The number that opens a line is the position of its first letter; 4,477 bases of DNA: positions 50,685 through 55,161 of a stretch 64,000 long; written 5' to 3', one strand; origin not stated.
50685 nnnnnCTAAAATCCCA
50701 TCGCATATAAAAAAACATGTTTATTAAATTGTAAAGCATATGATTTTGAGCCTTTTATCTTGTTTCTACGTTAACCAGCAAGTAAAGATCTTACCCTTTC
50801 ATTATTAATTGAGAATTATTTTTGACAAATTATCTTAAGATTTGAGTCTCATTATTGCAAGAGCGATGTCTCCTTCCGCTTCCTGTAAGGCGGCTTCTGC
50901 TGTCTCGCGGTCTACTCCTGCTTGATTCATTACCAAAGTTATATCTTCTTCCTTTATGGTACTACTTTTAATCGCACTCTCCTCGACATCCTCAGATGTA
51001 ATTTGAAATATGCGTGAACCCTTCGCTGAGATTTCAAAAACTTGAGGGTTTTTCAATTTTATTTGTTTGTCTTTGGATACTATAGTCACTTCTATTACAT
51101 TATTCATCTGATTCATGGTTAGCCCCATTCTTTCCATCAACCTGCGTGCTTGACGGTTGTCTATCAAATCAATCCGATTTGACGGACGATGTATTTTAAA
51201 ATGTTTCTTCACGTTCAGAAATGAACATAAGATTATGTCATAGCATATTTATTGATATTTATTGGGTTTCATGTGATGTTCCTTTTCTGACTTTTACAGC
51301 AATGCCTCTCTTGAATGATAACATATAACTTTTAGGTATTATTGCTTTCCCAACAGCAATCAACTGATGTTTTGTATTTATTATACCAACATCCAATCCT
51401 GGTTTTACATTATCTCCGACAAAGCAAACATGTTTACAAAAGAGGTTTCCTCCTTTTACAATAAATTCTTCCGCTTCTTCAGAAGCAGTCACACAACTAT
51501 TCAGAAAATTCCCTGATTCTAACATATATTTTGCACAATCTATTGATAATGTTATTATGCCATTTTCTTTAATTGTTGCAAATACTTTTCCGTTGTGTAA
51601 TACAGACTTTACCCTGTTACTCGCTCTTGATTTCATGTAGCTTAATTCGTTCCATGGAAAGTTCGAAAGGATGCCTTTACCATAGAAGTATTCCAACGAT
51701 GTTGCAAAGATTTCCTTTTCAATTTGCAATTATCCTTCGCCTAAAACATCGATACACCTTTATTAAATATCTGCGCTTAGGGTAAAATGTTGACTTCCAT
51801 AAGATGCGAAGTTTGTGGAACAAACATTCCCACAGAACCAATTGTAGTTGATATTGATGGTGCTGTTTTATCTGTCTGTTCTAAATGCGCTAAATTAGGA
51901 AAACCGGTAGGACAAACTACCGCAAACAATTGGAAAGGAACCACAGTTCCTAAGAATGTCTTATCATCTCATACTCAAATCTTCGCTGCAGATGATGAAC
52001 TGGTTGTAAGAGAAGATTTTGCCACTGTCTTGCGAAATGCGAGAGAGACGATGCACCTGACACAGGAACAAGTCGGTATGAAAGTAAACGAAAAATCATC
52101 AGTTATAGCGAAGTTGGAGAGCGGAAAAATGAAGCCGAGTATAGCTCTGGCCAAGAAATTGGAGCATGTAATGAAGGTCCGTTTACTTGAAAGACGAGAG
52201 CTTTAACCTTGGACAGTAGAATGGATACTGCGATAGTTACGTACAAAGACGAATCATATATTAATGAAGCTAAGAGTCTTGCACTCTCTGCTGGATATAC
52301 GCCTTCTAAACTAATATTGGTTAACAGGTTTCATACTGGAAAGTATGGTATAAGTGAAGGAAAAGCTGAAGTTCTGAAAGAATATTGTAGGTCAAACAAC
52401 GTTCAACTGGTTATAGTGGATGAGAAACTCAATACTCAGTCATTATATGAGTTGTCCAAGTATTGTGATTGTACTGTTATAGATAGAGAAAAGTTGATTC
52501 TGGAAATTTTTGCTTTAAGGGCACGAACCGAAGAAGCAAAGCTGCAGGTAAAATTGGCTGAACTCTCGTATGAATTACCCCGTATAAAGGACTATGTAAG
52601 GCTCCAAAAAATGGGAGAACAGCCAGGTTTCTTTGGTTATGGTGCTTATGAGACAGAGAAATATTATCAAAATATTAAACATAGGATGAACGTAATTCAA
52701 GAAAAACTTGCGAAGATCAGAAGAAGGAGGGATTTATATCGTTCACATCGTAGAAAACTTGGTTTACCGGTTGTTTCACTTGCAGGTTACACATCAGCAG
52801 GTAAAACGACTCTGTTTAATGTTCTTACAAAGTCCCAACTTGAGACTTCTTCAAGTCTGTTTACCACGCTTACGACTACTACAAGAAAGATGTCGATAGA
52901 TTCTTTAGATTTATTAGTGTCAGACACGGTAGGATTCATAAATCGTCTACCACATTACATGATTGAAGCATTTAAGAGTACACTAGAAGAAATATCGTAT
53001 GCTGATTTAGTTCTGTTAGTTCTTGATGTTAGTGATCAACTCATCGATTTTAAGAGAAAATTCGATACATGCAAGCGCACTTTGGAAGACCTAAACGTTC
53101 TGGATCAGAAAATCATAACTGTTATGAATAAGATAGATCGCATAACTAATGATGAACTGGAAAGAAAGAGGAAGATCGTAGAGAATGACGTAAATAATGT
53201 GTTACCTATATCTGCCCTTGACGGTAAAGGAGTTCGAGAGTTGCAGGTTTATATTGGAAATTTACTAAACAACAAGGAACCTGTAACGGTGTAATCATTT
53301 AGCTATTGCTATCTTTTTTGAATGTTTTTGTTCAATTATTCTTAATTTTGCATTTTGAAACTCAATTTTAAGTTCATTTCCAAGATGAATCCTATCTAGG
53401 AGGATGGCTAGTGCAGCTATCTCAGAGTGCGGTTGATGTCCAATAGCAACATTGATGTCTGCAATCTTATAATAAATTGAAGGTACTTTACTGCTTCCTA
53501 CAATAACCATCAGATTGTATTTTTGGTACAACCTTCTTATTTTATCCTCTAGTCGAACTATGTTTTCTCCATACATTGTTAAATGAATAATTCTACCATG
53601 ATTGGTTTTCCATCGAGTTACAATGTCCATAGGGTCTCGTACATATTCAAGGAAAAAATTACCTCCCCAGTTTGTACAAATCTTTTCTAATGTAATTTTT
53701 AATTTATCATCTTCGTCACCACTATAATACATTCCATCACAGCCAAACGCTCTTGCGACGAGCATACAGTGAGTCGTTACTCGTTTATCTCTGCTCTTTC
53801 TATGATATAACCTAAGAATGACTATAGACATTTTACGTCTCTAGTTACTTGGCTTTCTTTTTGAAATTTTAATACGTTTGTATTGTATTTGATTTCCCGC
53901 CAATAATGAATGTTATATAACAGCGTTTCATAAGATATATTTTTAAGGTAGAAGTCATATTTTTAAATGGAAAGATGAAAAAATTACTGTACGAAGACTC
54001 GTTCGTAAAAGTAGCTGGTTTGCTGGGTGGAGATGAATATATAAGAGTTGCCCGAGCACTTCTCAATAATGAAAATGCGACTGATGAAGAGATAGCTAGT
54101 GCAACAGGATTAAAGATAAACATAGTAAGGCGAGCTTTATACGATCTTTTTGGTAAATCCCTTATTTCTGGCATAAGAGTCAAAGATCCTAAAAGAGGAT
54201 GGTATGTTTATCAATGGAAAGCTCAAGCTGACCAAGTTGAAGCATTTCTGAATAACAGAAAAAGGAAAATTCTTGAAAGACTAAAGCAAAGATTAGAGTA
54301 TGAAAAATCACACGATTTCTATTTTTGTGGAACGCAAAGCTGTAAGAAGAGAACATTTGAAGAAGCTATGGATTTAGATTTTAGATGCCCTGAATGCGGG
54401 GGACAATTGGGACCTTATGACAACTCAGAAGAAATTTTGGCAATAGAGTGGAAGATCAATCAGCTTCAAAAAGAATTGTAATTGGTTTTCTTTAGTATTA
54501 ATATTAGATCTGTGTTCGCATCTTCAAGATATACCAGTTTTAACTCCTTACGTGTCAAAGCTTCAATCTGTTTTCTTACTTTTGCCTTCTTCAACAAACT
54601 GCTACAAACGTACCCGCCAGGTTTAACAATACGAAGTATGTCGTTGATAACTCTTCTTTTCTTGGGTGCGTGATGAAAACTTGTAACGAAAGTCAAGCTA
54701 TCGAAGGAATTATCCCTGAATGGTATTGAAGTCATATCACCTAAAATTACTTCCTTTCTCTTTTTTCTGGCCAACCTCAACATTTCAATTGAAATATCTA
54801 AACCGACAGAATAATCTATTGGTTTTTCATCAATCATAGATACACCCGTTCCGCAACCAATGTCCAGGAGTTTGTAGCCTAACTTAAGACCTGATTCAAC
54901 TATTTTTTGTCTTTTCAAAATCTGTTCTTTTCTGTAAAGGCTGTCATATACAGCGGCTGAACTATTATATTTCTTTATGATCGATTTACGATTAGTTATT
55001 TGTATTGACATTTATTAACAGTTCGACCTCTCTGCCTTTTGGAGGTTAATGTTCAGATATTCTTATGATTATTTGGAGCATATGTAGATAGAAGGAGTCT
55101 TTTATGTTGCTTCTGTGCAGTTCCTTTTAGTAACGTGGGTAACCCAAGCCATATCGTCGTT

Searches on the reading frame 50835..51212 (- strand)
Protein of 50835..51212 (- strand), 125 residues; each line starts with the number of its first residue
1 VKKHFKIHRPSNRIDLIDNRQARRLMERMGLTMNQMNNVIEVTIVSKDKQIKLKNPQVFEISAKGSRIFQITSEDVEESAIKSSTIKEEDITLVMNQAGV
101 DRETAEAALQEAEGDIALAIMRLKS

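Call 72: search_protein_families(library=pfam, proteins=[window:50835-51212:-], max_evalue=0.01)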
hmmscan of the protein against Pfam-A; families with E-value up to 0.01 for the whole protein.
window:50835-51212:- (125 aa): 2 families
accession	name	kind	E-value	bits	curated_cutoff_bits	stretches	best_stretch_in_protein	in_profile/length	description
PF19026.7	UBA_HYPK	-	2.4e-11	43.3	27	1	85-123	2-40/41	HYPK UBA domain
PF01849.23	NAC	-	1.5e-10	41.3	21.3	1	20-72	2-51/57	NAC domain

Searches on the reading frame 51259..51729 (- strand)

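Call 72: search_protein_families(library=pfam, proteins=[window:51259-51729:-], max_evalue=0.01)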
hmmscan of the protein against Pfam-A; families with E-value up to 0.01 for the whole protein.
window:51259-51729:- (156 aa): 2 families
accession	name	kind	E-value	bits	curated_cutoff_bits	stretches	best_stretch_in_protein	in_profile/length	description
PF01472.26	PUA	-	2.2e-12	47.2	24.8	1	80-150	3-73/74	PUA domain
PF14810.12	TGT_C2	-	1.5e-07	32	25.3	1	12-71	7-67/72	Patch-forming domain C2 of tRNA-guanine transglycosylase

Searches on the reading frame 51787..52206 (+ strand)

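Call 72: search_protein_families(library=pfam, proteins=[window:51787-52206:+], max_evalue=0.01)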
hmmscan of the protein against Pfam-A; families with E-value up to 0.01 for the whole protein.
window:51787-52206:+ (139 aa): 2 families
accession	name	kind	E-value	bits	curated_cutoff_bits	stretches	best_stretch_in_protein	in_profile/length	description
PF01381.28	HTH_3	-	4.9e-10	39.7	23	1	82-134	1-53/55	Helix-turn-helix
PF13560.12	HTH_31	-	0.00073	20.2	27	1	78-138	2-63/64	Helix-turn-helix domain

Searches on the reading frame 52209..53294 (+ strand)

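Call 22: search_protein_families(library=pfam, proteins=[window:52209-53294:+])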
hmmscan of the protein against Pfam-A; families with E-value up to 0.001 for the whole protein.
window:52209-53294:+ (361 aa): 8 families
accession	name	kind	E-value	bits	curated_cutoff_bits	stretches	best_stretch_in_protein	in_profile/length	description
PF16360.10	GTP-bdg_M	-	3.1e-19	69.7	29.5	1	104-181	1-79/79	GTP-binding GTPase Middle Region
PF13167.11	GTP-bdg_N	-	3.7e-18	66.3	25.4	1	16-102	2-89/89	GTP-binding GTPase N-terminal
PF01926.29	MMR_HSR1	-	8.6e-17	61.7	21.9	1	189-308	2-113/113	50S ribosome-binding GTPase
PF02421.24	FeoB_N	-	3.9e-07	30.1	27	1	189-346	3-153/156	Ferrous iron transport protein B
PF00009.33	GTP_EFTU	-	6.2e-07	29.6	26.5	1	260-349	88-182/188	Elongation factor Tu GTP binding domain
PF03193.22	RsgA_GTPase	-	9.5e-06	26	30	0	153-243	72-168/174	RsgA GTPase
PF10662.15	PduV-EutP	-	3.5e-05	24.1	21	1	191-349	6-141/143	Ethanolamine utilisation - propanediol utilisation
PF16897.10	MMR_HSR1_Xtn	-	0.00098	19.5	35.2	0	301-349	57-100/106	C-terminal region of MMR_HSR1 domain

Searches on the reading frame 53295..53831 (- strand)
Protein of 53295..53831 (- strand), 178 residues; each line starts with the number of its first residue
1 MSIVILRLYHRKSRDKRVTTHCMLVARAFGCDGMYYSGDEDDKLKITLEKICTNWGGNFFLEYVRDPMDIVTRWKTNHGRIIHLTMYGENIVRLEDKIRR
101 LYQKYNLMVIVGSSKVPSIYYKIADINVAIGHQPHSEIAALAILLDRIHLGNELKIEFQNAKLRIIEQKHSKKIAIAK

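Call 72: search_protein_families(library=pfam, proteins=[window:53295-53831:-], max_evalue=0.01)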
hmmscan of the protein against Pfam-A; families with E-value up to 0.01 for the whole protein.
window:53295-53831:- (178 aa): 1 family
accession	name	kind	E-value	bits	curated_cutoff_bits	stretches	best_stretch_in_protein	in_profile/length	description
PF01994.21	Trm56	-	1.1e-42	145.1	25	1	55-174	1-118/119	tRNA ribose 2'-O-methyltransferase, aTrm56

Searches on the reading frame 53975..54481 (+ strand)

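Call 72: search_protein_families(library=pfam, proteins=[window:53975-54481:+], max_evalue=0.01)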
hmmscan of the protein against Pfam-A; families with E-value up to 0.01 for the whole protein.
window:53975-54481:+ (168 aa): 2 families
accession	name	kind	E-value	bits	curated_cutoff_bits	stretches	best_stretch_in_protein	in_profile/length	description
PF02002.24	TFIIE_alpha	-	7.4e-19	68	22.9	1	14-111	7-104/105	TFIIE alpha subunit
PF08271.17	Zn_Ribbon_TF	-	0.0039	17.1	29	0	123-154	6-38/43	TFIIB zinc-binding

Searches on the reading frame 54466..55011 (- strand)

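Call 72: search_protein_families(library=pfam, proteins=[window:54466-55011:-], max_evalue=0.01)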
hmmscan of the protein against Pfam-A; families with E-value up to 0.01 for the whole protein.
window:54466-55011:- (181 aa): 9 families
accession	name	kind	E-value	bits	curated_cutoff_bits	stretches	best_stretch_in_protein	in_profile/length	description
PF08241.18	Methyltransf_11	-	6.3e-19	68.9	21.2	1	49-136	1-94/95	Methyltransferase domain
PF13649.12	Methyltransf_25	-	3.3e-16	60.2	27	1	49-133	2-97/97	Methyltransferase domain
PF13847.12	Methyltransf_31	-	1e-14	54.9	27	1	45-154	4-127/145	Methyltransferase domain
PF01209.24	Ubie_methyltran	-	3.1e-11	43.5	20.1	1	10-136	15-150/233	ubiE/COQ5 methyltransferase family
PF08242.18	Methyltransf_12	-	1.6e-10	42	30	1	49-134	1-97/98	Methyltransferase domain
PF13489.12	Methyltransf_23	-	2.7e-09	37.4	27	1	42-150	20-130/164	Methyltransferase domain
PF07021.18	MetW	-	3.8e-05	23.8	21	1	37-130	6-103/193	Methionine biosynthesis protein MetW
PF02353.26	CMAS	-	5.6e-05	23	27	1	29-149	46-176/273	Mycolic acid cyclopropane synthetase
PF05148.21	Methyltransf_8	-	0.00017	22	27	1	48-153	76-174/219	Hypothetical methyltransferase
